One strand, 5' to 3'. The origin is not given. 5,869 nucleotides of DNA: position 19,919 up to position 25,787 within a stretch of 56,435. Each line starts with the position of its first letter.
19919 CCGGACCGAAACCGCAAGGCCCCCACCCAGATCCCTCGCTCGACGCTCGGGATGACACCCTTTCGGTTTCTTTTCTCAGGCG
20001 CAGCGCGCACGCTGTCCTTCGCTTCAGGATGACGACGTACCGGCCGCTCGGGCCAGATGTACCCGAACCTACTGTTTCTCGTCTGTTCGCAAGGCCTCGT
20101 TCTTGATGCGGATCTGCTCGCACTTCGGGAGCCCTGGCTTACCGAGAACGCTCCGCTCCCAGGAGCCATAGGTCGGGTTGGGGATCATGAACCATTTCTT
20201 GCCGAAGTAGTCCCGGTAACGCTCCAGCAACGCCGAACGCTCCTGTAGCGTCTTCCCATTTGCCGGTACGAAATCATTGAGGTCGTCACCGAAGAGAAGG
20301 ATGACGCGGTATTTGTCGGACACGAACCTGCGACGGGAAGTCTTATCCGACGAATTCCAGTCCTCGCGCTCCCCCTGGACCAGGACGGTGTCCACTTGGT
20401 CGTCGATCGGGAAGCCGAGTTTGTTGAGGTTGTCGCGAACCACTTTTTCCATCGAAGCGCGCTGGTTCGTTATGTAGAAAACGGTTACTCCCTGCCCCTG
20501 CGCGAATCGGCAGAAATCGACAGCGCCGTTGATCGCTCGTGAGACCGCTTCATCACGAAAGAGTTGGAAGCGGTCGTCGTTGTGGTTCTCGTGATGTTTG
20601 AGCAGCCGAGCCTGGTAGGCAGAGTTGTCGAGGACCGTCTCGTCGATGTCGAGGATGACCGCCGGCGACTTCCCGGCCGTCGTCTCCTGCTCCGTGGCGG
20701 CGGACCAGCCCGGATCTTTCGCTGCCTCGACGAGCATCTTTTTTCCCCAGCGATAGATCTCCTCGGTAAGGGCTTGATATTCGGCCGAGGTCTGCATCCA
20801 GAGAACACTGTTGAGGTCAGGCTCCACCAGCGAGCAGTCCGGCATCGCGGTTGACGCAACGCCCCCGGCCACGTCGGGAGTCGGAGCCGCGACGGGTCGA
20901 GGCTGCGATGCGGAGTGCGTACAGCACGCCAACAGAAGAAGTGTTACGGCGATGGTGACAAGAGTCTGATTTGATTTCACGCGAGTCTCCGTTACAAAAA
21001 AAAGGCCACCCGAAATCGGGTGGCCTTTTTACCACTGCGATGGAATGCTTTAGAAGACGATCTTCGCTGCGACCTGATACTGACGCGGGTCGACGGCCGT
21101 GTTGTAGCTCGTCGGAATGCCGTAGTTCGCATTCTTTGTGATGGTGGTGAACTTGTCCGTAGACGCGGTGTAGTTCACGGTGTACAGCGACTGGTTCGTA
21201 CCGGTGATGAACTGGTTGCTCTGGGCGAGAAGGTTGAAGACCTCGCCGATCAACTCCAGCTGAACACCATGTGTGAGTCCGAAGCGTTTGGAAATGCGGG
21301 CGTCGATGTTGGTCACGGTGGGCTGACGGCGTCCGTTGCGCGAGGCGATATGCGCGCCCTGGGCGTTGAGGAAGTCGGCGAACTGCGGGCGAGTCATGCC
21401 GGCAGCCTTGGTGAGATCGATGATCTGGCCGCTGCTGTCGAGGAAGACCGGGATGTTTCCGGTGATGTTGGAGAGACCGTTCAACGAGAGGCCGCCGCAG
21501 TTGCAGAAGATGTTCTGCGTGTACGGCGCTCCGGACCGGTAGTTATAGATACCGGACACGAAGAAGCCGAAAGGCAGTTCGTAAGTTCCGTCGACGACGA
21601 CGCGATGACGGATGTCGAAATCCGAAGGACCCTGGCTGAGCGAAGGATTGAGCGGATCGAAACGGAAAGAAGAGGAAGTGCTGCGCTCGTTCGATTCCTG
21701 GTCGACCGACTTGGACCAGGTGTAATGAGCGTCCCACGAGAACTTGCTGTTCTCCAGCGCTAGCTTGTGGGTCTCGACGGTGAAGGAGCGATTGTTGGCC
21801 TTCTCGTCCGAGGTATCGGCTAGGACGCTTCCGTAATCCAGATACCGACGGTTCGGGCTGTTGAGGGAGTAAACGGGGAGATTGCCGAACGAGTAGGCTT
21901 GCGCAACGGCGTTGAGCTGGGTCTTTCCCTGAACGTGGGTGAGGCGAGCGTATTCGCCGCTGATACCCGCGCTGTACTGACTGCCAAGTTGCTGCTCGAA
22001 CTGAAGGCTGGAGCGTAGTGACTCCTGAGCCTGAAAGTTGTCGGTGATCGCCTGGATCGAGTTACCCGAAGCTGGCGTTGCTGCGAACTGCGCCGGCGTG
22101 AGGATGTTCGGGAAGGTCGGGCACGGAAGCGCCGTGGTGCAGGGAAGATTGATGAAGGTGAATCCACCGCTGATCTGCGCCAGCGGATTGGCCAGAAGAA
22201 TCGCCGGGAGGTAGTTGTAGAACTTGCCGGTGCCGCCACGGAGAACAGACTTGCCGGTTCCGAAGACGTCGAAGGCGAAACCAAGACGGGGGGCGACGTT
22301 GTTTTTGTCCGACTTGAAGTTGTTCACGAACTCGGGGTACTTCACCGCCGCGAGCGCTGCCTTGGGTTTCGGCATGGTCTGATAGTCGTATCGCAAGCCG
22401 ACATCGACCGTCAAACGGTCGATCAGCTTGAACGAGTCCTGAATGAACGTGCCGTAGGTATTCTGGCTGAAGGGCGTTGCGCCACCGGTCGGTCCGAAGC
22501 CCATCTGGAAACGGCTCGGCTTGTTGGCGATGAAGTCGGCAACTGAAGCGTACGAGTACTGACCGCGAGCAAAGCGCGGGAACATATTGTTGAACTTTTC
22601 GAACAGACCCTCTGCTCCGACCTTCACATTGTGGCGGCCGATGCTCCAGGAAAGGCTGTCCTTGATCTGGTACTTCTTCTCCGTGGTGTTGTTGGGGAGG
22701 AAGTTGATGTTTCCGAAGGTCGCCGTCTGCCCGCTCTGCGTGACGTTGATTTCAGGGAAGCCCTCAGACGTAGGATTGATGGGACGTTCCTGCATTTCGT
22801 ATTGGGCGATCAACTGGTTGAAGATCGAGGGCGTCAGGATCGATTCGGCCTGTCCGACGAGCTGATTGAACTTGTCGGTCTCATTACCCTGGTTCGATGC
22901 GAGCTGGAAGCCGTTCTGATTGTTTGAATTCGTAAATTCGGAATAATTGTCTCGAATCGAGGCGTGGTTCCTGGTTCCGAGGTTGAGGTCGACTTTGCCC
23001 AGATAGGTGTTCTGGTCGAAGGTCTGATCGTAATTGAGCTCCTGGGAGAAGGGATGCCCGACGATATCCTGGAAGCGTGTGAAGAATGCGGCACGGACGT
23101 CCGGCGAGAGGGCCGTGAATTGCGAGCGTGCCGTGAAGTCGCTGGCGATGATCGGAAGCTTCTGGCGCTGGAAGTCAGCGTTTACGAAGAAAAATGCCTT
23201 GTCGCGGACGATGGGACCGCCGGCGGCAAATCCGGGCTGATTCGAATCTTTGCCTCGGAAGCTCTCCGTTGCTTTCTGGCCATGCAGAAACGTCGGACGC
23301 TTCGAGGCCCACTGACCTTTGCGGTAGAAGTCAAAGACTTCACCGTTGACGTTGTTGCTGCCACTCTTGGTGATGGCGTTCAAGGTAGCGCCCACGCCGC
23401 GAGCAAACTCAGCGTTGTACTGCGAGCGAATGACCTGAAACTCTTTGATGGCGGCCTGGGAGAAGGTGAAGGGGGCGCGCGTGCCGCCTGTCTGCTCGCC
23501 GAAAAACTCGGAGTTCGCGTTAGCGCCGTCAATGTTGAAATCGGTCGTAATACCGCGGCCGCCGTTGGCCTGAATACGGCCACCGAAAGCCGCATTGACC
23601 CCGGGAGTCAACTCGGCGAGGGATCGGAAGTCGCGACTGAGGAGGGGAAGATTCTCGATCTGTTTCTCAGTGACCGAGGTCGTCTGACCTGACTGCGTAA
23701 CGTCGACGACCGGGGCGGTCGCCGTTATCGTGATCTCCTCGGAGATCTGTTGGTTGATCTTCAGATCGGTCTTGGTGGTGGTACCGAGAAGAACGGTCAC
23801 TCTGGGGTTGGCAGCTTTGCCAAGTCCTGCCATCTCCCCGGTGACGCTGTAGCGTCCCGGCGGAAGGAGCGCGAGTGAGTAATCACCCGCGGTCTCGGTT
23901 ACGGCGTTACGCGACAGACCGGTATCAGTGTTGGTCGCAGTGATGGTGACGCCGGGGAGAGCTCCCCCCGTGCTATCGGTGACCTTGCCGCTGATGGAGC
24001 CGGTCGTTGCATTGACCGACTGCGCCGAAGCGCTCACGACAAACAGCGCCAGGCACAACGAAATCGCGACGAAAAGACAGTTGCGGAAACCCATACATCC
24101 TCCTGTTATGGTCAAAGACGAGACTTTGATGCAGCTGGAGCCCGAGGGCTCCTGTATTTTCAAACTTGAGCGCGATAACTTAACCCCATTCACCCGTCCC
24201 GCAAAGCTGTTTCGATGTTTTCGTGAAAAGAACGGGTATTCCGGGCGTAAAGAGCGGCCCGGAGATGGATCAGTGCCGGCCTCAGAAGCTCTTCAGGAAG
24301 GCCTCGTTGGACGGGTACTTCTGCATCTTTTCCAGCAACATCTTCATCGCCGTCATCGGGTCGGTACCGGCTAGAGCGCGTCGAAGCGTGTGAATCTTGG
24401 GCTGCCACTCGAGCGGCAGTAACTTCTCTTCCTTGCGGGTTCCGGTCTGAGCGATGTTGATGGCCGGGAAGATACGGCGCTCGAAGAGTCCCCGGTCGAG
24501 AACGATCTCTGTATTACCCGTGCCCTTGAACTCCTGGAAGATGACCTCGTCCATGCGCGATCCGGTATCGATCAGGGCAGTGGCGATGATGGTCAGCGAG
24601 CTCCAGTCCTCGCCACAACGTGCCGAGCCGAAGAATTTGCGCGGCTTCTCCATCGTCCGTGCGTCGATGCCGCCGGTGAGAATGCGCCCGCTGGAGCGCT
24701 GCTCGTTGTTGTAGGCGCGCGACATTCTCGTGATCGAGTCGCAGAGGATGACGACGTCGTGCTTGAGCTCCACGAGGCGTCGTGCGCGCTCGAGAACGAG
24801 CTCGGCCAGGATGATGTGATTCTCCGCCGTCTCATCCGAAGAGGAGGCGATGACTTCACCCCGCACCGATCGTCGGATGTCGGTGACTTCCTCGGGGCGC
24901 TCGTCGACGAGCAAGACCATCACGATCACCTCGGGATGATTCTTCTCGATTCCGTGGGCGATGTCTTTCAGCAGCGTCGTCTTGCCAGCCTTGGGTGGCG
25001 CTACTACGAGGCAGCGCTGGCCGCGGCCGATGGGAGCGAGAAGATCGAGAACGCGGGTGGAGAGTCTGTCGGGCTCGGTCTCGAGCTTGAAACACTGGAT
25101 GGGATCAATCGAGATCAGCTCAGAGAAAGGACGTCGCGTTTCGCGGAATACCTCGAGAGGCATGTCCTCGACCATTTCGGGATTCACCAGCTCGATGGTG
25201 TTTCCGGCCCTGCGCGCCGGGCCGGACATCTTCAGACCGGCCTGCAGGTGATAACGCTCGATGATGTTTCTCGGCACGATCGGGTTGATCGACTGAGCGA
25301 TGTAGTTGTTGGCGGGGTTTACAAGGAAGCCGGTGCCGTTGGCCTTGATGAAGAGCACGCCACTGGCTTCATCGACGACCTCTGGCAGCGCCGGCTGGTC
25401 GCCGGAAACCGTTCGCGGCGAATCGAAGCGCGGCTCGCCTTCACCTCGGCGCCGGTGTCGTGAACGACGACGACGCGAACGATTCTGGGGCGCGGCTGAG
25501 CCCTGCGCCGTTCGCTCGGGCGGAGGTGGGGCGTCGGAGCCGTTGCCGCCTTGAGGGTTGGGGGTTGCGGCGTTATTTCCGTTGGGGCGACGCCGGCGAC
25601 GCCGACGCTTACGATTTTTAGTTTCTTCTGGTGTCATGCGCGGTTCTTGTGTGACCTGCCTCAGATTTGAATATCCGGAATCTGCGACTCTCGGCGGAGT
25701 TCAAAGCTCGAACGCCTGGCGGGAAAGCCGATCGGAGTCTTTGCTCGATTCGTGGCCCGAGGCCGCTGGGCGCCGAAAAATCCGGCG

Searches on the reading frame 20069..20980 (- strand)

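Call 9: search_protein_families(library=pfam, proteins=[window:20069-20980:-], max_evalue=0.001)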
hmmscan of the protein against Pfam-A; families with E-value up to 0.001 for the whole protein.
window:20069-20980:- (303 aa): 2 families
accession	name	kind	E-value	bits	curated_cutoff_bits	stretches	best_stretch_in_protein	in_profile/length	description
PF03767.20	Acid_phosphat_B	-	2.9e-36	125.6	27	1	54-274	42-230/230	HAD superfamily, subfamily IIIB (Acid phosphatase)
PF13344.12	Hydrolase_6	-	2.8e-06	27.7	27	1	148-194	14-60/101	Haloacid dehalogenase-like hydrolase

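Call 49: search_protein_families(library=ncbifam, proteins=[window:20069-20980:-], max_evalue=0.00001)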
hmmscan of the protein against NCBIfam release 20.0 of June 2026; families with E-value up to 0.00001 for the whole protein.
window:20069-20980:- (303 aa): 2 families
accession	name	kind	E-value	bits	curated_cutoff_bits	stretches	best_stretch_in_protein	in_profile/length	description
TIGR01533.1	lipo_e_P4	equivalog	3.9e-57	193.6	216.05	1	1-298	1-271/273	5'-nucleotidase, lipoprotein e(P4) family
TIGR01675.1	plant-AP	equivalog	7.2e-09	35.3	264.3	1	106-239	78-211/229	plant acid phosphatase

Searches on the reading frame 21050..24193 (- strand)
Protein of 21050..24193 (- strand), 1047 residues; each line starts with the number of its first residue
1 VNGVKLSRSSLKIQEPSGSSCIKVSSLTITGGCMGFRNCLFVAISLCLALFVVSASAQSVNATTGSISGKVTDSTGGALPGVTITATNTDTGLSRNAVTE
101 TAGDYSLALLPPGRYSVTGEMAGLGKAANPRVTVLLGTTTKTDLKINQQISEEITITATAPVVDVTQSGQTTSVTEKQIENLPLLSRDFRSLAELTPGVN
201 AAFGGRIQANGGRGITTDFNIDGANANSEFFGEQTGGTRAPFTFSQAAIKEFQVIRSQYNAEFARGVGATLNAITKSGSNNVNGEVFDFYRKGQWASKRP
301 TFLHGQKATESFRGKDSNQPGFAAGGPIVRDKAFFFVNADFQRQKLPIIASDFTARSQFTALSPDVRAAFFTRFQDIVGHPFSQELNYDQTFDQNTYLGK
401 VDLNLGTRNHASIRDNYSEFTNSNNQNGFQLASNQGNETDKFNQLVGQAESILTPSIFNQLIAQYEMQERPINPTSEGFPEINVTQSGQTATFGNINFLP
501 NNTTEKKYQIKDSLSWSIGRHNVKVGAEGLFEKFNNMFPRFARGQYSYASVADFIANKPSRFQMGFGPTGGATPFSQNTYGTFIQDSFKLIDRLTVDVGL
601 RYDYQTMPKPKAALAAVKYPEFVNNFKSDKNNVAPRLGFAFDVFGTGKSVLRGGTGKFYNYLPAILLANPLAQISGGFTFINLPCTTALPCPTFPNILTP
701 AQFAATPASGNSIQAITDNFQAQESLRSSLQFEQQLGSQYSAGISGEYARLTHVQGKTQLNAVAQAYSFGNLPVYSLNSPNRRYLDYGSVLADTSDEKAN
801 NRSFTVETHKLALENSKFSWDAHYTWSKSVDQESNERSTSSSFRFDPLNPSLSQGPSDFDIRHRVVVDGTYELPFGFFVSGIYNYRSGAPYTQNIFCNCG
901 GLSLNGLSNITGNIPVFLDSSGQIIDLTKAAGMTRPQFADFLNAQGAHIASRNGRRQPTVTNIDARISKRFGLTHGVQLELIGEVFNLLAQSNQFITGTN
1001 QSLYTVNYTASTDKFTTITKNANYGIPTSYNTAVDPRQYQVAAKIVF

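Call 9: search_protein_families(library=pfam, proteins=[window:21050-24193:-], max_evalue=0.001)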
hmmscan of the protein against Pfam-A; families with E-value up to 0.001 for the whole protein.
window:21050-24193:- (1047 aa): 4 families
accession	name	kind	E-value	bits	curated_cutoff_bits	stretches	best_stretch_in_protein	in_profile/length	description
PF25183.1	OMP_b-brl_4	-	1.6e-83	282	30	2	388-1023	148-832/838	Outer membrane beta barrel domain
PF13620.12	CarboxypepD_reg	-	7.3e-18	65.1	32.3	1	66-144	1-79/82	Carboxypeptidase regulatory-like domain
PF13715.12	CarbopepD_reg_2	-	1.2e-06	28.8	32.2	1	67-135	1-65/88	CarboxypepD_reg-like domain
PF00593.30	TonB_dep_Rec_b-barrel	-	3.7e-06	27.5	27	1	386-660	53-242/436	TonB dependent receptor-like, beta-barrel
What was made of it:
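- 21050..24094 (-): Neighbouring Oar-like TonB-dependent receptor with the Ton-box-like sequence EEITITA; a candidate docking target, linkage clade-specific. CarboxypepD_reg plus OMP_b-brl_4 / TonB_dep_Rec_b-barrel (call 9).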

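Call 49: search_protein_families(library=ncbifam, proteins=[window:21050-24193:-], max_evalue=0.00001)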
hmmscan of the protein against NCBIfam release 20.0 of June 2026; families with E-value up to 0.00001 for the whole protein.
window:21050-24193:- (1047 aa): 0 families

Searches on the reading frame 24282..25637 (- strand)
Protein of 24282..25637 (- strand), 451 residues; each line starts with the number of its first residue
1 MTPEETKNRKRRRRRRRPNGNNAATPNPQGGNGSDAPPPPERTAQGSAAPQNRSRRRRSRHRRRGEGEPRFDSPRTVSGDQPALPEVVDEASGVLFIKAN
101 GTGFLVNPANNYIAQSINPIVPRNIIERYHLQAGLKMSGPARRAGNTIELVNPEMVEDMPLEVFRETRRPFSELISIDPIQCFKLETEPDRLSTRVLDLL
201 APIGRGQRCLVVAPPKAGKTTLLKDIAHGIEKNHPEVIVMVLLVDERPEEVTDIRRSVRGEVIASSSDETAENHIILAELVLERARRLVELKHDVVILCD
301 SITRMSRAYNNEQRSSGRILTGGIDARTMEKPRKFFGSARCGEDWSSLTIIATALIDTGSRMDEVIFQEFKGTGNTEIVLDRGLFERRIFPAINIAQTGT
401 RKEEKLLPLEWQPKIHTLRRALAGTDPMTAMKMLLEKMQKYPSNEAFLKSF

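Call 9: search_protein_families(library=pfam, proteins=[window:24282-25637:-], max_evalue=0.001)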
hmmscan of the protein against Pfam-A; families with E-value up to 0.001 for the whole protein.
window:24282-25637:- (451 aa): 4 families
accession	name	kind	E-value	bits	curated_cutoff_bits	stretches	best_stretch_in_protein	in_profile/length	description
PF00006.31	ATP-synt_ab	-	9.7e-24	84.6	29.5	1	194-397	2-210/213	ATP synthase alpha/beta family, nucleotide-binding domain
PF07497.18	Rho_RNA_bind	-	0.00014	22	27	1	92-144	2-52/73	Rho termination factor, RNA-binding domain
PF19568.5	Spore_III_AA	-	0.00067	19.3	27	0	207-249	145-188/306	Sporulation stage III, protein AA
PF13481.12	AAA_25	-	0.00095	19.3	27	0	203-319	30-169/195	AAA domain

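Call 49: search_protein_families(library=ncbifam, proteins=[window:24282-25637:-], max_evalue=0.00001)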
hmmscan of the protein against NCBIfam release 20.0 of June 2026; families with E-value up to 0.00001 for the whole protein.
window:24282-25637:- (451 aa): 21 families
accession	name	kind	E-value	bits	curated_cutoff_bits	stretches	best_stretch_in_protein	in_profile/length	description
NF006886.1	PRK09376.1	equivalog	1.4e-134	449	315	1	90-450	50-412/413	transcription termination factor Rho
TIGR00767.1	rho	equivalog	1.4e-132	442.5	509.45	1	91-450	51-412/415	transcription termination factor Rho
NF041509.1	paralog_Rho2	exception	5.1e-115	384.6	628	1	109-449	16-358/360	transcription termination factor Rho, short form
TIGR01026.1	fliI_yscN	subfamily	6.9e-20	71.2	379.5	1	176-424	134-383/440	FliI/YscN family ATPase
TIGR03498.1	FliI_clade3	equivalog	7.6e-19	67.7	587.45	1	192-430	126-368/418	flagellar protein export ATPase FliI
TIGR02546.1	III_secr_ATP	equivalog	3.3e-18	65.6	604.75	1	192-424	132-366/423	type III secretion system ATPase SctN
TIGR03496.1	FliI_clade1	equivalog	3.5e-17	62.3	619.1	1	192-423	123-358/414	flagellar protein export ATPase FliI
TIGR03497.1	FliI_clade2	equivalog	6.3e-15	55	629.8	1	188-423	119-356/413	flagellar protein export ATPase FliI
NF005391.0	PRK06936.1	equivalog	5.6e-14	51.8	657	1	184-424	140-382/439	type III secretion system ATPase SctN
NF006012.0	PRK08149.1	equivalog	6e-12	45.2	594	1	194-430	142-380/431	type III secretion system ATPase SctN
NF005765.0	PRK07594.1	equivalog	1.1e-11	44.1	715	1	188-423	137-374/433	EscN/YscN/HrcN family type III secretion system ATPase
NF005295.0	PRK06820.1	equivalog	2.1e-11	43.5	690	1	193-425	150-384/440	EscN/YscN/HrcN family type III secretion system ATPase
NF005535.1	PRK07196.1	equivalog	1.1e-10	41.1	715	1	177-406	129-360/434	flagellar protein export ATPase FliI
NF006575.0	PRK09099.1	subfamily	5.4e-10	38.6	706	1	193-426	152-387/443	type III secretion system ATPase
NF006290.1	PRK08472.1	equivalog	1.3e-09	37.4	644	1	193-421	144-374/433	flagellar protein export ATPase FliI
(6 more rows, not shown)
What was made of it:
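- Checked: Rho lies at 24282..25637 (calls 9, 49).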
